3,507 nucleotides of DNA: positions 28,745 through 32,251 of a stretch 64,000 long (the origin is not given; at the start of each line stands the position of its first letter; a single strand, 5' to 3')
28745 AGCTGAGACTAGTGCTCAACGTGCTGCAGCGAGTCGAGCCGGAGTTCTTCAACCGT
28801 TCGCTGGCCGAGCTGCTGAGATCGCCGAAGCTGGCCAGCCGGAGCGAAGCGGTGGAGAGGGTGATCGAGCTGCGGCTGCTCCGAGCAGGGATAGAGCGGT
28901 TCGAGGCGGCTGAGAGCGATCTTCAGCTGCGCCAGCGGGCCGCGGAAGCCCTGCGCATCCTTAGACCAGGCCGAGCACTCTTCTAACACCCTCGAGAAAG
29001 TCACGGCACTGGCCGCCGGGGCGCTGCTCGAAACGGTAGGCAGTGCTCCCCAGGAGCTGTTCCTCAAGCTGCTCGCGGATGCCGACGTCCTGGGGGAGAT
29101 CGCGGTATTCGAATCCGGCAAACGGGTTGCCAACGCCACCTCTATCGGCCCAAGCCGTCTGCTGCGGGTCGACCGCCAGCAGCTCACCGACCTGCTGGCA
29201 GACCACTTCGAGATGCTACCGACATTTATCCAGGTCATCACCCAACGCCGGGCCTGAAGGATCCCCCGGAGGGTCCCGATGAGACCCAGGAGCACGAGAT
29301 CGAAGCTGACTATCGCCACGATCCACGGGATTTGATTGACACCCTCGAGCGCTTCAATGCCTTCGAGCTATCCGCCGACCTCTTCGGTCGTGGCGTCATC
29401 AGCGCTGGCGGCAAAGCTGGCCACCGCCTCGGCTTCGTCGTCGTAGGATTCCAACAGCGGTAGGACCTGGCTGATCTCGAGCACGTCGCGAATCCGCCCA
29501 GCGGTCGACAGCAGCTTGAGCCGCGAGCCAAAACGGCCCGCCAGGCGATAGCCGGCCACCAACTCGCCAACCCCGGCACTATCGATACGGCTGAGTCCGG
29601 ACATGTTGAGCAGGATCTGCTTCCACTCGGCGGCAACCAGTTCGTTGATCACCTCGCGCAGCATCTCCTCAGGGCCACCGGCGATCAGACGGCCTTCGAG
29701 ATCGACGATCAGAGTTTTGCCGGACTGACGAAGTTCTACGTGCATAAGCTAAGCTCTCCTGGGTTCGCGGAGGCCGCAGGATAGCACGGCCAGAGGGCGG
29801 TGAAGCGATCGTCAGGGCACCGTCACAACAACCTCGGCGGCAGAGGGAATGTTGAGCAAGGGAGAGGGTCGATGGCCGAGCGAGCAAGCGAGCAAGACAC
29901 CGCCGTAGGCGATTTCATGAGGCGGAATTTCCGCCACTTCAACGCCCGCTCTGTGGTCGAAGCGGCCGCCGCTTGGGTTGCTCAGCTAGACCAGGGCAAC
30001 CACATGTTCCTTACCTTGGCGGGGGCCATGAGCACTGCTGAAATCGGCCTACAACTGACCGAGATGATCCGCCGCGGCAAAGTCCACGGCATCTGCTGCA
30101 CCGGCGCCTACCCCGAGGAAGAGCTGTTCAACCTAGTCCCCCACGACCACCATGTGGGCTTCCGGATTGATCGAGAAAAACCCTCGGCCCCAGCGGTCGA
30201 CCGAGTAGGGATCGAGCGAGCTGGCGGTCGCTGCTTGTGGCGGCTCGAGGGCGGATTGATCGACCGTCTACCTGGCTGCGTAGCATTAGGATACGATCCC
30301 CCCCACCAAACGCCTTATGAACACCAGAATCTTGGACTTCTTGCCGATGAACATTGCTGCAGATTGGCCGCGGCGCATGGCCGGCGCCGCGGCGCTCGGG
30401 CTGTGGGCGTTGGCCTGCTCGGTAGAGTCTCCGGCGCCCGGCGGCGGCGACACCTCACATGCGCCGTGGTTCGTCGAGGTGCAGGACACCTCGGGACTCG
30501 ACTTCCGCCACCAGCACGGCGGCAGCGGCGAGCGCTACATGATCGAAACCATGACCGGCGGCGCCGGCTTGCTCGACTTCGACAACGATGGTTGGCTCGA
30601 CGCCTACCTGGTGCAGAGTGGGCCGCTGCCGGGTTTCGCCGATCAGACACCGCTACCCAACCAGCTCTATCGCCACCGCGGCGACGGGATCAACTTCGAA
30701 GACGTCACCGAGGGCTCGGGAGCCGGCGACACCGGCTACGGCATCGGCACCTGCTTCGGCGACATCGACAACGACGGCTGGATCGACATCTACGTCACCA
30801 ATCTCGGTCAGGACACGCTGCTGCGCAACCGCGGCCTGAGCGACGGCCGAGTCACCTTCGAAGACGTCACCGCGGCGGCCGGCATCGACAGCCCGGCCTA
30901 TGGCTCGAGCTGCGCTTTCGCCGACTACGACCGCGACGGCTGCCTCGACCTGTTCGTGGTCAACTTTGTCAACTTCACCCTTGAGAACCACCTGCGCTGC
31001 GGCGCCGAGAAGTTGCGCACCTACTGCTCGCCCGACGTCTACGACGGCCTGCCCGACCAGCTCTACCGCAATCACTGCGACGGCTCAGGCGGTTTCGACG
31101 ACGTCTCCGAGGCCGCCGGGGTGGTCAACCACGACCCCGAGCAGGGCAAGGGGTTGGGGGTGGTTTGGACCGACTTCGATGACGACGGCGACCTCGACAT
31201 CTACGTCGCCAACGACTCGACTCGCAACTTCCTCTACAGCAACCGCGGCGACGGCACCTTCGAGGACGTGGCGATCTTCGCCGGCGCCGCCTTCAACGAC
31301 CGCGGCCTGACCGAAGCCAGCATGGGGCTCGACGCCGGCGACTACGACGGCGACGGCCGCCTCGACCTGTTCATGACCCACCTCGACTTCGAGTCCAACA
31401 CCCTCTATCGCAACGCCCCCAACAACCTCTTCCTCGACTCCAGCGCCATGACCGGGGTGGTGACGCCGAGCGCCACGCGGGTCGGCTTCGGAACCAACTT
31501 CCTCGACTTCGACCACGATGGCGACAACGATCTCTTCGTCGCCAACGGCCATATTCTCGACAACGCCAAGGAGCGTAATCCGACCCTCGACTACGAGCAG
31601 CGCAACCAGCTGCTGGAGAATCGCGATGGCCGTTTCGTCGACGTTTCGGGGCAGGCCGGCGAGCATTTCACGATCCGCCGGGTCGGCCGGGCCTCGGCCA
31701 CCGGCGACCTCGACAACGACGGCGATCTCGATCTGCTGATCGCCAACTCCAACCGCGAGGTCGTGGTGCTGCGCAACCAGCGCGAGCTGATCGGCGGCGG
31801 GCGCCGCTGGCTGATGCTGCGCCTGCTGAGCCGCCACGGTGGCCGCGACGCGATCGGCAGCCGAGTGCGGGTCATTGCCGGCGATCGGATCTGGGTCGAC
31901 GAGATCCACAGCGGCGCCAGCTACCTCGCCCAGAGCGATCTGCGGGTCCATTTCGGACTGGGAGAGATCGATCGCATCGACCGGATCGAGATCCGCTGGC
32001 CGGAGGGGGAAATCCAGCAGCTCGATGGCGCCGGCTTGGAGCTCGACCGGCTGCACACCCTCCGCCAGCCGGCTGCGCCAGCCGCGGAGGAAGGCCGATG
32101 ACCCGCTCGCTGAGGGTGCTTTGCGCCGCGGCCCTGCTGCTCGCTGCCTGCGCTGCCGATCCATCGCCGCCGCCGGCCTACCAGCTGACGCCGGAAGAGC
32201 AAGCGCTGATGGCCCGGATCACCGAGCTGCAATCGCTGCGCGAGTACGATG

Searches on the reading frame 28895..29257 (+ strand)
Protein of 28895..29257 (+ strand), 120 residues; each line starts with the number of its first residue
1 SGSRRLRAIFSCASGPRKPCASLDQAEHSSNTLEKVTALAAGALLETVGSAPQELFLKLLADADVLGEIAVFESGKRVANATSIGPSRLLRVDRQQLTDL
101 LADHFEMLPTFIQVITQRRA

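Call 34: search_protein_families(library=pfam, proteins=[window:28895-29257:+], max_evalue=0.0001)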
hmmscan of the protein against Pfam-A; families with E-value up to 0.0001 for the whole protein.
window:28895-29257:+ (120 aa): 1 family
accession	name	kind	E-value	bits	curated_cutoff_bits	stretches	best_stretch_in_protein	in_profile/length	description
PF00027.35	cNMP_binding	-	2e-07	31.3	27.5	1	48-104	33-89/89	Cyclic nucleotide-binding domain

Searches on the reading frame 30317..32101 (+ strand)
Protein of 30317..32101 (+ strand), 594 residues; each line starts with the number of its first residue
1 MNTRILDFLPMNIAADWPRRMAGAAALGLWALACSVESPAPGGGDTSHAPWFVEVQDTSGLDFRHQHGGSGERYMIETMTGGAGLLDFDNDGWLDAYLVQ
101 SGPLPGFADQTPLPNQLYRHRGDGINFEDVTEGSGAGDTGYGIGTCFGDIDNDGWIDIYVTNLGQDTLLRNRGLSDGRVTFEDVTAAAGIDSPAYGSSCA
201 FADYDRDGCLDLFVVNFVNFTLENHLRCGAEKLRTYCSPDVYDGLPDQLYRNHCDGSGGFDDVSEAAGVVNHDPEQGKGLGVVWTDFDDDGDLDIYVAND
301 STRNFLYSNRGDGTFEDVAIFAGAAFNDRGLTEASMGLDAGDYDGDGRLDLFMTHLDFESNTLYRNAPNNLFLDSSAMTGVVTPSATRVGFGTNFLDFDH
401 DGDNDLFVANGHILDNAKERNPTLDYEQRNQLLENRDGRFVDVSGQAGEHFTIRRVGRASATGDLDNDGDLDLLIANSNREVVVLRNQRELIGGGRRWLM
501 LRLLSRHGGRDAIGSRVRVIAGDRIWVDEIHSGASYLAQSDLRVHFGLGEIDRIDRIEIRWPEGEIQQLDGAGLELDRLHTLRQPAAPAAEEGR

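Call 20: search_protein_families(library=pfam, proteins=[window:30317-32101:+], max_evalue=0.01)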
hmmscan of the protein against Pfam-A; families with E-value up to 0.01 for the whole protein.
window:30317-32101:+ (594 aa): 3 families
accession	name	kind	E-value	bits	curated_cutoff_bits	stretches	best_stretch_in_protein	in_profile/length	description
PF13517.12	FG-GAP_3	-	5.3e-41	139.5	26.9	5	286-352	1-60/61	FG-GAP-like repeat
PF07593.17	UnbV_ASPIC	-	4.6e-18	65.3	23.4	1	512-571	1-60/68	ASPIC and UnbV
PF01839.29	FG-GAP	-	2.6e-11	43.6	22.1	1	457-479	2-24/37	FG-GAP repeat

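Call 44: list_cluster_members(proteins=[window:30317-32101:+, window:32098-33576:+, window:33586-35844:+, window:35922-36605:-, window:36731-37285:-, window:38812-40197:+, window:26815-27594:+, window:28012-28986:+, window:23833-24645:+, window:23152-23415:+])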
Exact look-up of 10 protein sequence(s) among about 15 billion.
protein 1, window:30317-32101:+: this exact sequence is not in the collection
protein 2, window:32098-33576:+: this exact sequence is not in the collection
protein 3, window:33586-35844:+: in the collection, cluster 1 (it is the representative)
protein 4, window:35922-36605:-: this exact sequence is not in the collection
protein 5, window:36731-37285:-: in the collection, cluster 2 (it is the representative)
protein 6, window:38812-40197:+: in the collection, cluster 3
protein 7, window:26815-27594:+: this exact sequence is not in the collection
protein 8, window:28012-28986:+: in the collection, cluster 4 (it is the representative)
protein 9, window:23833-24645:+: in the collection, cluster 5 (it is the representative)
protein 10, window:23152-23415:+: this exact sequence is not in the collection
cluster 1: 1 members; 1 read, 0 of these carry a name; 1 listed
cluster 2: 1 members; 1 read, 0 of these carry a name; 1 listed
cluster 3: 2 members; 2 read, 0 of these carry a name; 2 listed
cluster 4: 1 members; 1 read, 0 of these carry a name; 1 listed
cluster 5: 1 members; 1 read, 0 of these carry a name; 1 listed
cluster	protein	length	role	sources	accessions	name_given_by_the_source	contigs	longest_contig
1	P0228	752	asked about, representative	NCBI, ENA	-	-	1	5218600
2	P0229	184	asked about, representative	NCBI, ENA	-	-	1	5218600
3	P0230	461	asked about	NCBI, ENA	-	-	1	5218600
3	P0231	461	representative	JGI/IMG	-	-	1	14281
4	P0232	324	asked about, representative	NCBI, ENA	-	-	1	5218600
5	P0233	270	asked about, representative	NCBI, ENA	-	-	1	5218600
